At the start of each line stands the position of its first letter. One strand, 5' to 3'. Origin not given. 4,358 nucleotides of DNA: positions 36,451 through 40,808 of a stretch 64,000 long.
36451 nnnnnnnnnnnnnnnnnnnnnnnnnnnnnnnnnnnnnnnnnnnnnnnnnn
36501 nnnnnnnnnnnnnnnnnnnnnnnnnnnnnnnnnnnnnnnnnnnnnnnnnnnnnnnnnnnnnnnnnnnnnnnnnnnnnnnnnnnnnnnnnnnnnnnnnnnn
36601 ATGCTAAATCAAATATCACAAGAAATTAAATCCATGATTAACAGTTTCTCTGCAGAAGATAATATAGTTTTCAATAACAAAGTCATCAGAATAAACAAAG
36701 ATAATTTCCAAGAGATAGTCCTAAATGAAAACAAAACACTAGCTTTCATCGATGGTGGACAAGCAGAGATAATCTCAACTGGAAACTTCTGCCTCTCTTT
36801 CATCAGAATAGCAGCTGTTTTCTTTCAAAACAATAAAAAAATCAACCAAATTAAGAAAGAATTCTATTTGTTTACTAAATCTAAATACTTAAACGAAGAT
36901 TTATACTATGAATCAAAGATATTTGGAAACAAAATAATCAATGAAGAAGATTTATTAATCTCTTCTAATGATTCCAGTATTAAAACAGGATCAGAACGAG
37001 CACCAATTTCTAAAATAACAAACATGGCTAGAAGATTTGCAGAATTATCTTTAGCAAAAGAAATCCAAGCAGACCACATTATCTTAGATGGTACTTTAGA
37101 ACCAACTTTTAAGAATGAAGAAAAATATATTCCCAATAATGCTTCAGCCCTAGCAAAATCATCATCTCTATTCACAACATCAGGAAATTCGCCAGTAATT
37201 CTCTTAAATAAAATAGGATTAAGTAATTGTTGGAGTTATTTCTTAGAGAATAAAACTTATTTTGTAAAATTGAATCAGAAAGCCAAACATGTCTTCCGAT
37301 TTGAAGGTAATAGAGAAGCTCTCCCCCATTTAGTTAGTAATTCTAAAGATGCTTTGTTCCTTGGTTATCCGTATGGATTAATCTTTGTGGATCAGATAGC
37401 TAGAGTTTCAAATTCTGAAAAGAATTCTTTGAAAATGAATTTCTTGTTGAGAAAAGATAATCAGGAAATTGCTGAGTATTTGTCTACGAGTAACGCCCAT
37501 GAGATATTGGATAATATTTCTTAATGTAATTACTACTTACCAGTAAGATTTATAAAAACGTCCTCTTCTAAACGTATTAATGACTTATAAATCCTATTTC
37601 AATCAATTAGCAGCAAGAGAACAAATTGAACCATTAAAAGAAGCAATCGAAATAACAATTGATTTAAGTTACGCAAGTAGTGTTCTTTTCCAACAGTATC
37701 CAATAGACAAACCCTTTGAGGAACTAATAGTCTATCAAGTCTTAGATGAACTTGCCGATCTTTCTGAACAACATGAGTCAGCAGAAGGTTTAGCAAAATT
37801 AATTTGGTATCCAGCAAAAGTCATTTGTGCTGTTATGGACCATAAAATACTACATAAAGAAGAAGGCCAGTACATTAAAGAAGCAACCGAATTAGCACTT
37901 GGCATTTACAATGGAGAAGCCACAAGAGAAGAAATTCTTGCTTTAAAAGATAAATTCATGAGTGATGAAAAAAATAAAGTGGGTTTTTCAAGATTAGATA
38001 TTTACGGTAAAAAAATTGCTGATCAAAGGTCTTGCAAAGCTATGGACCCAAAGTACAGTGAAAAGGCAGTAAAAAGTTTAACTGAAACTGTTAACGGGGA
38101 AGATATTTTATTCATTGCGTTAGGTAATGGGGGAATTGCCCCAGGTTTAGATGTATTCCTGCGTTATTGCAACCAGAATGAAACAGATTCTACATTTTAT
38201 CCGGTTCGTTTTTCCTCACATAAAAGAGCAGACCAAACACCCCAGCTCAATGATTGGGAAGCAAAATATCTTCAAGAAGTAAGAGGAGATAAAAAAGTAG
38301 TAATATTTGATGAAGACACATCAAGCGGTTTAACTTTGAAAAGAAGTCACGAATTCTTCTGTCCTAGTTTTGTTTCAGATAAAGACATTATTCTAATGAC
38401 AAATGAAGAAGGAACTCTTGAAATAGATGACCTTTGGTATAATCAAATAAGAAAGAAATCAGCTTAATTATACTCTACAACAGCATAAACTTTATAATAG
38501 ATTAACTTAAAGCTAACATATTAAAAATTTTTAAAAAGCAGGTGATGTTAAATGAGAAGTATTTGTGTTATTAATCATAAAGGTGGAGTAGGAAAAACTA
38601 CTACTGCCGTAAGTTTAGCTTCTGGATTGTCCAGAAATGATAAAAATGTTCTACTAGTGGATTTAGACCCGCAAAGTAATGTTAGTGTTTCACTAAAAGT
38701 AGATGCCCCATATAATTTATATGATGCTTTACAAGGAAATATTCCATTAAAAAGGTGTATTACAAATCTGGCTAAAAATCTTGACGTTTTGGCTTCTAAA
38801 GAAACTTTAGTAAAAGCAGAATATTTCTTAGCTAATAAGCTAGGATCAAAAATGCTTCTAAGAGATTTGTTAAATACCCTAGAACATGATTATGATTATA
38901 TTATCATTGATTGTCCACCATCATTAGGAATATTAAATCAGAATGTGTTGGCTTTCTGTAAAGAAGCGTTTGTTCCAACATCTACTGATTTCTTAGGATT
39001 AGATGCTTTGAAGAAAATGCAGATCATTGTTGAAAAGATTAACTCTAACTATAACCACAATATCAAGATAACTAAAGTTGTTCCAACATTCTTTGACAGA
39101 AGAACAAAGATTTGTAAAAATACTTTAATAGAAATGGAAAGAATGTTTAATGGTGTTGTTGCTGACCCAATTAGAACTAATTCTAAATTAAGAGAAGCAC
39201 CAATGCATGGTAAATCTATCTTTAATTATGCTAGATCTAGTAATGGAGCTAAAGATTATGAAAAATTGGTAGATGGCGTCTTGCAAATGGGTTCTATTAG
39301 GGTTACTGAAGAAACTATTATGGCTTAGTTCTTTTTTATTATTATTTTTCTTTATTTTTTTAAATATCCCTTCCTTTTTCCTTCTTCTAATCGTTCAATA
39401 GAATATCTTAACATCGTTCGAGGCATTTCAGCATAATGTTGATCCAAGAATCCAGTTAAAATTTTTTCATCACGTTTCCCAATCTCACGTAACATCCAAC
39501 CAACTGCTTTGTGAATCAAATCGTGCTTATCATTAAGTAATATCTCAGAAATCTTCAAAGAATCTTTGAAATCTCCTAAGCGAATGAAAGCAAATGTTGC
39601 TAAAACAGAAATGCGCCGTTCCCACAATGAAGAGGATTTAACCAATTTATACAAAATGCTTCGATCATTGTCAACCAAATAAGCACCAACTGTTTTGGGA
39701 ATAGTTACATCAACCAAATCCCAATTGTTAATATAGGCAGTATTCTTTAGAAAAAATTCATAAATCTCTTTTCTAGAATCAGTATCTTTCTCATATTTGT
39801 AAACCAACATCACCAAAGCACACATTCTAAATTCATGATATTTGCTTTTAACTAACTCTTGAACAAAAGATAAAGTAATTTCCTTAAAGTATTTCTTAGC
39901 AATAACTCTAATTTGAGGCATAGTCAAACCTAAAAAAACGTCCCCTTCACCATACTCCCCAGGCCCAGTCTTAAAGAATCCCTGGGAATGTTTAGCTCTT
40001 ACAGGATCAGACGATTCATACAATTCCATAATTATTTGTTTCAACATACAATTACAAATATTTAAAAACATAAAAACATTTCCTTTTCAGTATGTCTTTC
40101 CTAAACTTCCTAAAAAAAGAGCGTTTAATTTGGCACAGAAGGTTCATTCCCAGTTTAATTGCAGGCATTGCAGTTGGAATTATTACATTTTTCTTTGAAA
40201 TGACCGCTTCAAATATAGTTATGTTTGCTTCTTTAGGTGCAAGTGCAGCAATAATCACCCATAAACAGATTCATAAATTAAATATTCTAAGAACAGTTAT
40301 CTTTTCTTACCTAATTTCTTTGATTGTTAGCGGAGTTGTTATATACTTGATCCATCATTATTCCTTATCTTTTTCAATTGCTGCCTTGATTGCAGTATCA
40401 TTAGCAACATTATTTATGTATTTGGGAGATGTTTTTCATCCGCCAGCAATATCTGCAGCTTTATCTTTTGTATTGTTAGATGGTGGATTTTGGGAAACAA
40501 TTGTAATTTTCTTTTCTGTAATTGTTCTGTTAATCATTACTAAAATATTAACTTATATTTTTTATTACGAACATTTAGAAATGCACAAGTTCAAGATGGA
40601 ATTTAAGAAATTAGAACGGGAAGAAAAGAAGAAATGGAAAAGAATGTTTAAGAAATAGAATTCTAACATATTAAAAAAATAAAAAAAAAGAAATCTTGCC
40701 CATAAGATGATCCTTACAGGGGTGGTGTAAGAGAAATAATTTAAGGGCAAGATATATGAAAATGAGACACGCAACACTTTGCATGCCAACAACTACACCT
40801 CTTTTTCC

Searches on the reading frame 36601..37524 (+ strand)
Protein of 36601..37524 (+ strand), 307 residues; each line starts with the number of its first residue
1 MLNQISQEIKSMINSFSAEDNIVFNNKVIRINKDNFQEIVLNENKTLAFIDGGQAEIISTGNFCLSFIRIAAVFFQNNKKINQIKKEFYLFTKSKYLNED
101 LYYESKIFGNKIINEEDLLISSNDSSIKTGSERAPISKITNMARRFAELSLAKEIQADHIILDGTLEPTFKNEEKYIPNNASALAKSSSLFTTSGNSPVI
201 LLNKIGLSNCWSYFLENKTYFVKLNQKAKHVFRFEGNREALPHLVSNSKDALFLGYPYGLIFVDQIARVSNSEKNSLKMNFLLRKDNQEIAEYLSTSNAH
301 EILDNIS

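Call 11: search_protein_families(library=pfam, proteins=[window:36601-37524:+])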
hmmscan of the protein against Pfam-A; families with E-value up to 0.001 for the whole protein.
window:36601-37524:+ (307 aa): 1 family
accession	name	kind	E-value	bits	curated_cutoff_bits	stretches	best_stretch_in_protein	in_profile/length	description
PF09376.16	NurA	-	1e-08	35.4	21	1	46-176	2-110/254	NurA domain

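Call 12: find_encoding_contigs(protein=window:36601-37524:+, flank=3000, max_places=6)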
Protein window:36601-37524:+ (307 aa): 24 contigs read that carry it; 5 places shown.
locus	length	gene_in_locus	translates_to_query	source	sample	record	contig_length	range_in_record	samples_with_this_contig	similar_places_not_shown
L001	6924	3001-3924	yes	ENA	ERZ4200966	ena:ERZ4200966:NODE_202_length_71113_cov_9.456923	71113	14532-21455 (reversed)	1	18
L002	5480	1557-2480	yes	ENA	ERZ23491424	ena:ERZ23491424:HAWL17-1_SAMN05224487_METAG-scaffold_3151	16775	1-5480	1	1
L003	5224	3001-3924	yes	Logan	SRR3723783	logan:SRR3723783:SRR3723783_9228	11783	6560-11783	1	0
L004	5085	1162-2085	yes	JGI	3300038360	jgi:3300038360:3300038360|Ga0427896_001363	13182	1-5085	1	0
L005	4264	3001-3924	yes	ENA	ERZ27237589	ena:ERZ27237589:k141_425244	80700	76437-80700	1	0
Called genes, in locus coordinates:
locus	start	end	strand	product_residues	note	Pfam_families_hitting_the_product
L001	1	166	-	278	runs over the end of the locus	PF01478:Peptidase_A24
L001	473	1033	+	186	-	-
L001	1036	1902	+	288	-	-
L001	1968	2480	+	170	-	PF00027:cNMP_binding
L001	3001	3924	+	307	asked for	PF09376:NurA (faint)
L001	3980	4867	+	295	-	-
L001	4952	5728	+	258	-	PF00142:Fer4_NifH (faint), PF01656:CbiA, PF02374:ArsA_ATPase, PF06564:CBP_BcsQ, PF09140:MipZ, PF10609:ParA, PF13614:AAA_31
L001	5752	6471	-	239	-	PF08713:DNA_alkylation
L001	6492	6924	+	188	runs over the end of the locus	PF04982:TM_HPP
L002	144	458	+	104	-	-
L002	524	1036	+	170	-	PF00027:cNMP_binding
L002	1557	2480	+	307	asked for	PF09376:NurA (faint)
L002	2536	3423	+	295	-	-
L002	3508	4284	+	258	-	PF00142:Fer4_NifH (faint), PF01656:CbiA, PF02374:ArsA_ATPase, PF06564:CBP_BcsQ, PF09140:MipZ, PF10609:ParA, PF13614:AAA_31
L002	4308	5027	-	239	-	PF08713:DNA_alkylation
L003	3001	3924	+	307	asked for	PF09376:NurA (faint)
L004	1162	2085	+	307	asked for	PF09376:NurA (faint)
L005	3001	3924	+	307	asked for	PF09376:NurA (faint)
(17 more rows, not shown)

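Call 13: find_homologous_proteins(query=window:36601-37524:+, max_evalue=1e-10)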
Query window:36601-37524:+ (307 aa): 629 proteins with E <= 1e-10 among 2486 candidates; the best 120 are listed.
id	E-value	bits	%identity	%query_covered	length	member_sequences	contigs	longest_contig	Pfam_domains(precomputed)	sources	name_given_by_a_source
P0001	5.4e-192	654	100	100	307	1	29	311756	PF09376.17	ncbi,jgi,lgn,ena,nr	ncbi:DNA double-strand break repair nuclease NurA [Candidatus Woesearchaeota archaeon]|jgi:hypotheti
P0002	6.6e-191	651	100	100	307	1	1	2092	PF09376.17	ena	-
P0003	7.7e-188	641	97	100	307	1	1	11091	PF09376.17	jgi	jgi:hypothetical protein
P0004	2.8e-187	639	97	100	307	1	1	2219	PF09376.17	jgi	jgi:hypothetical protein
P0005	2.0e-179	613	92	100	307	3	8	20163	PF09376.17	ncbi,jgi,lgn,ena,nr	ncbi:hypothetical protein HOA91_03110 [Candidatus Woesearchaeota archaeon]|jgi:hypothetical protein|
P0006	1.4e-178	610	92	100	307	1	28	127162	PF09376.17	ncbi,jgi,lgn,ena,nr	ncbi:hypothetical protein HON71_03830 [Candidatus Woesearchaeota archaeon]|jgi:hypothetical protein|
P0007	2.1e-178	610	92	100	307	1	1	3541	PF09376.17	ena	-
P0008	6.3e-178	608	92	100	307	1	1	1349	PF09376.17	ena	-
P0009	3.9e-177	605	91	100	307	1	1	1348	PF09376.17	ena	-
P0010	4.5e-170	582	86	100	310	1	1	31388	PF09376.17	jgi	jgi:hypothetical protein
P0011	1.9e-168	577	88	100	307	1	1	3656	PF09376.17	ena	-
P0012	3.3e-162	557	83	100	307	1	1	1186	PF09376.17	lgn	-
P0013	1.7e-161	554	81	100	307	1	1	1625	PF09376.17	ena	-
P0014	1.4e-160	551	82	100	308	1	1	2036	PF09376.17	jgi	jgi:hypothetical protein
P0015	5.6e-157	539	81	100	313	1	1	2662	PF09376.17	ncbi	-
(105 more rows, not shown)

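Call 19: find_related_loci(query=A1, collection=genome_contigs, flank=6000)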
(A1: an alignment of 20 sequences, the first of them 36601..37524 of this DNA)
Query A1 (307 aa) in genome_contigs; peptide patterns used: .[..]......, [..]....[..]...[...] (x = any residue, [..] = any of these).
226 stretches matched a pattern; 128 encode a relative of the query (tblastn E <= 1e-3); the best 80 are kept; 80 distinct loci.
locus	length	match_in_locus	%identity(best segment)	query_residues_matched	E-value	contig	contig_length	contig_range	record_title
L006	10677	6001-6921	92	1-307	0e+0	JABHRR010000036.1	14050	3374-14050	MAG: Candidatus Woesearchaeota archaeon isolate SI039_bin18 k141_655608, whole genome shotgun sequence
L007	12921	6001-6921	92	1-307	0e+0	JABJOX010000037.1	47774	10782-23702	MAG: Candidatus Woesearchaeota archaeon isolate SI075_bin52 k141_708633, whole genome shotgun sequence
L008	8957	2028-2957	72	1-306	3e-148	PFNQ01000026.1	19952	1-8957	MAG: Candidatus Woesearchaeota archaeon CG_4_10_14_0_2_um_filter_33_13 CG_4_10_14_0.2_scaffold_1084_c, whole genome shot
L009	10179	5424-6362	70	1-307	1e-145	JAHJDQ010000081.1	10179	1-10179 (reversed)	MAG: Nanoarchaeota archaeon isolate Modern_marine.mb.67 Modern_marine.mb.67_k141_952301, whole genome shotgun sequence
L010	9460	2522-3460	69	1-307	4e-141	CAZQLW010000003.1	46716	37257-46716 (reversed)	MAG TPA_asm: uncultured Methanosarcinales archaeon isolate SRP077602_co2_353 genome assembly, contig: NODE_1161_length_4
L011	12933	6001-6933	68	1-307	6e-138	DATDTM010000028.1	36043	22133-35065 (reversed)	MAG TPA_asm: Candidatus Nanoarchaeia archaeon isolate SMAG_U8031 k141_2076664, whole genome shotgun sequence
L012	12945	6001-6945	65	1-306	6e-135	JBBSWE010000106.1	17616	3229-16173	MAG: Nanoarchaeota archaeon isolate H52-bin155_1 H52_bin155_1_000000000106, whole genome shotgun sequence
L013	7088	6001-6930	65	1-307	5e-134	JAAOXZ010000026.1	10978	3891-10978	Candidatus Woesearchaeota archaeon isolate DPANNHV_H2.bin.83 k83_767132, whole genome shotgun sequence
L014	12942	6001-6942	62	1-307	2e-132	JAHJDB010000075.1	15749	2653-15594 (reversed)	MAG: Nanoarchaeota archaeon isolate Modern_marine.mb.327 Modern_marine.mb.327_k141_1783402, whole genome shotgun sequenc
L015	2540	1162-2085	65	1-307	3e-138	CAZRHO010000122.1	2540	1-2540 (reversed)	MAG TPA_asm: uncultured Methanosarcinales archaeon isolate binchicken_co141_112 genome assembly, contig: NODE_126018_len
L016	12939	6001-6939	63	1-307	7e-131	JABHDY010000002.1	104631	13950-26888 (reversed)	MAG: Candidatus Woesearchaeota archaeon isolate SI037_bin144 k141_2675067, whole genome shotgun sequence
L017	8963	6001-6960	63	1-307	2e-130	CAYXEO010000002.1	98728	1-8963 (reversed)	MAG TPA_asm: uncultured Methanosarcinales archaeon isolate SRP077602_co6_159 genome assembly, contig: NODE_261_length_98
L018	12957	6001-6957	63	1-306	2e-129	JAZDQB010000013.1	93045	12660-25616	MAG: Candidatus Woesearchaeota archaeon isolate MEGAHIT-group-0.97 k141_1433759, whole genome shotgun sequence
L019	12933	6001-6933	64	1-306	7e-128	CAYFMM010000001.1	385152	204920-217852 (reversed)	MAG TPA_asm: uncultured Methanosarcinales archaeon isolate ERP019367_co1_44 genome assembly, contig: NODE_30_length_3851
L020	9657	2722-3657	63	1-306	2e-127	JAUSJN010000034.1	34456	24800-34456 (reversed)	MAG: Nanoarchaeota archaeon isolate E14_metabat.bin.302 E14_k141_71297, whole genome shotgun sequence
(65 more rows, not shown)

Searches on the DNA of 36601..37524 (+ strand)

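Call 78: search_rna_families(sources=[L023, L014, L017, L042, L086], threshold=gathering)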
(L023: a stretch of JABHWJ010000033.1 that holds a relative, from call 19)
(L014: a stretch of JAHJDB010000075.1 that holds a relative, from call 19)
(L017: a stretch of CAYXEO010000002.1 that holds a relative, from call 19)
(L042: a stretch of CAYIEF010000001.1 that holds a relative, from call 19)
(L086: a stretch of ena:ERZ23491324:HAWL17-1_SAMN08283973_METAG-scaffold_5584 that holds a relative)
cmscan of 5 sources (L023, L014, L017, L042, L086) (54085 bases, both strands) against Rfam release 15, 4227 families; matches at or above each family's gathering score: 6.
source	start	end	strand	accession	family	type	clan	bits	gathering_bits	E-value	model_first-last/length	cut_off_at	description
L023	1616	1687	+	RF00005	tRNA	Gene; tRNA;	CL00001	70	29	2.6e-13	1-71/71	no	tRNA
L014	5898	5969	+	RF00005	tRNA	Gene; tRNA;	CL00001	69.8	29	3e-13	1-71/71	no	tRNA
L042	5854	5925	+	RF00005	tRNA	Gene; tRNA;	CL00001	66.9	29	1.9e-12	1-71/71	no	tRNA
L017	4702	4773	+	RF00005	tRNA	Gene; tRNA;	CL00001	64.8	29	7.1e-12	1-71/71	no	tRNA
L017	4947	5038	+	RF00005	tRNA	Gene; tRNA;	CL00001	50.9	29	4.7e-08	1-71/71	no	tRNA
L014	4558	4678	+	RF00005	tRNA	Gene; tRNA;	CL00001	47.7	29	3.6e-07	1-71/71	no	tRNA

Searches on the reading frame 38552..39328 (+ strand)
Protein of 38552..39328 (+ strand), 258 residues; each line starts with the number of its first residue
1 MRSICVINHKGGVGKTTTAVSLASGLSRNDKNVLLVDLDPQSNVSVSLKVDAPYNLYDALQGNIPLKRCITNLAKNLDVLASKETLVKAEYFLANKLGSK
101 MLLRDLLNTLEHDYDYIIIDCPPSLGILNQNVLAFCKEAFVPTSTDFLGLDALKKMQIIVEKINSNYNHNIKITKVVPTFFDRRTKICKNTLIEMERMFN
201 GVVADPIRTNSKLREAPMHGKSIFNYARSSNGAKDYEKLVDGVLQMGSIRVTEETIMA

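Call 39: search_protein_families(library=pfam, proteins=[window:38552-39328:+], max_evalue=0.001)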
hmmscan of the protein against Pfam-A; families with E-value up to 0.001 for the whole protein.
window:38552-39328:+ (258 aa): 9 families
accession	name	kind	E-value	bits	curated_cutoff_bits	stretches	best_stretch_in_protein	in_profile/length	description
PF13614.12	AAA_31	-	2.7e-46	158.2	27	1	1-173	1-177/177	AAA domain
PF01656.29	CbiA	-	6.3e-23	81.5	25.4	1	4-223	1-125/125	CobQ/CobB/MinD/ParA nucleotide binding domain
PF10609.15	ParA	-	2e-11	44.3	27.1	1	3-239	5-241/246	NUBPL iron-transfer P-loop NTPase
PF06564.18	CBP_BcsQ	-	3.4e-10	40.3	21.3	1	1-140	1-142/234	Cellulose biosynthesis protein BcsQ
PF09140.17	MipZ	-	1.1e-09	38.4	20.7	1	4-164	3-150/262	ATPase MipZ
PF02374.21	ArsA_ATPase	-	1.9e-09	37.6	24.3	1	6-51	5-50/305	Anion-transporting ATPase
PF00142.24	Fer4_NifH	-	6.3e-07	29.6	25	1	6-44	4-42/271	4Fe-4S iron sulfur cluster binding proteins, NifH/frxC family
PF07015.17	VirC1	-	4.9e-05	23.2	24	0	1-40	1-40/231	VirC1 protein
PF03029.23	ATP_bind_1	-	0.0006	20.1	27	0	12-122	6-99/240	Conserved hypothetical ATP binding protein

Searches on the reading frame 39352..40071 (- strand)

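Call 40: search_protein_families(library=pfam, proteins=[window:39352-40071:-], max_evalue=0.001)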
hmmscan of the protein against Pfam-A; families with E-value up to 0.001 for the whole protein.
window:39352-40071:- (239 aa): 1 family
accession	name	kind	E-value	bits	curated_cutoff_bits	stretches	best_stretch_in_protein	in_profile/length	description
PF08713.17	DNA_alkylation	-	9.4e-65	218.7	21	1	15-228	3-213/213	DNA alkylation repair enzyme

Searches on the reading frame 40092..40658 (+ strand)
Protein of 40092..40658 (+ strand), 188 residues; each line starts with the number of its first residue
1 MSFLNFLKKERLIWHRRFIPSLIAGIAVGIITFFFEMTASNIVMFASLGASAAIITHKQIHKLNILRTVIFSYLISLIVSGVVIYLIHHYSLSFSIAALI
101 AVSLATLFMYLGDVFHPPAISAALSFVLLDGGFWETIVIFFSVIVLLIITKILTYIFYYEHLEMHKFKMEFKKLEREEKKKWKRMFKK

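Call 40: search_protein_families(library=pfam, proteins=[window:40092-40658:+], max_evalue=0.001)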
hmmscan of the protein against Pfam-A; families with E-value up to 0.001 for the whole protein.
window:40092-40658:+ (188 aa): 1 family
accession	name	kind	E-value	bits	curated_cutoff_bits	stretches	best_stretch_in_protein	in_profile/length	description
PF04982.19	TM_HPP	-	1.1e-13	51.5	27.2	1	14-154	6-148/157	HPP, transmembrane region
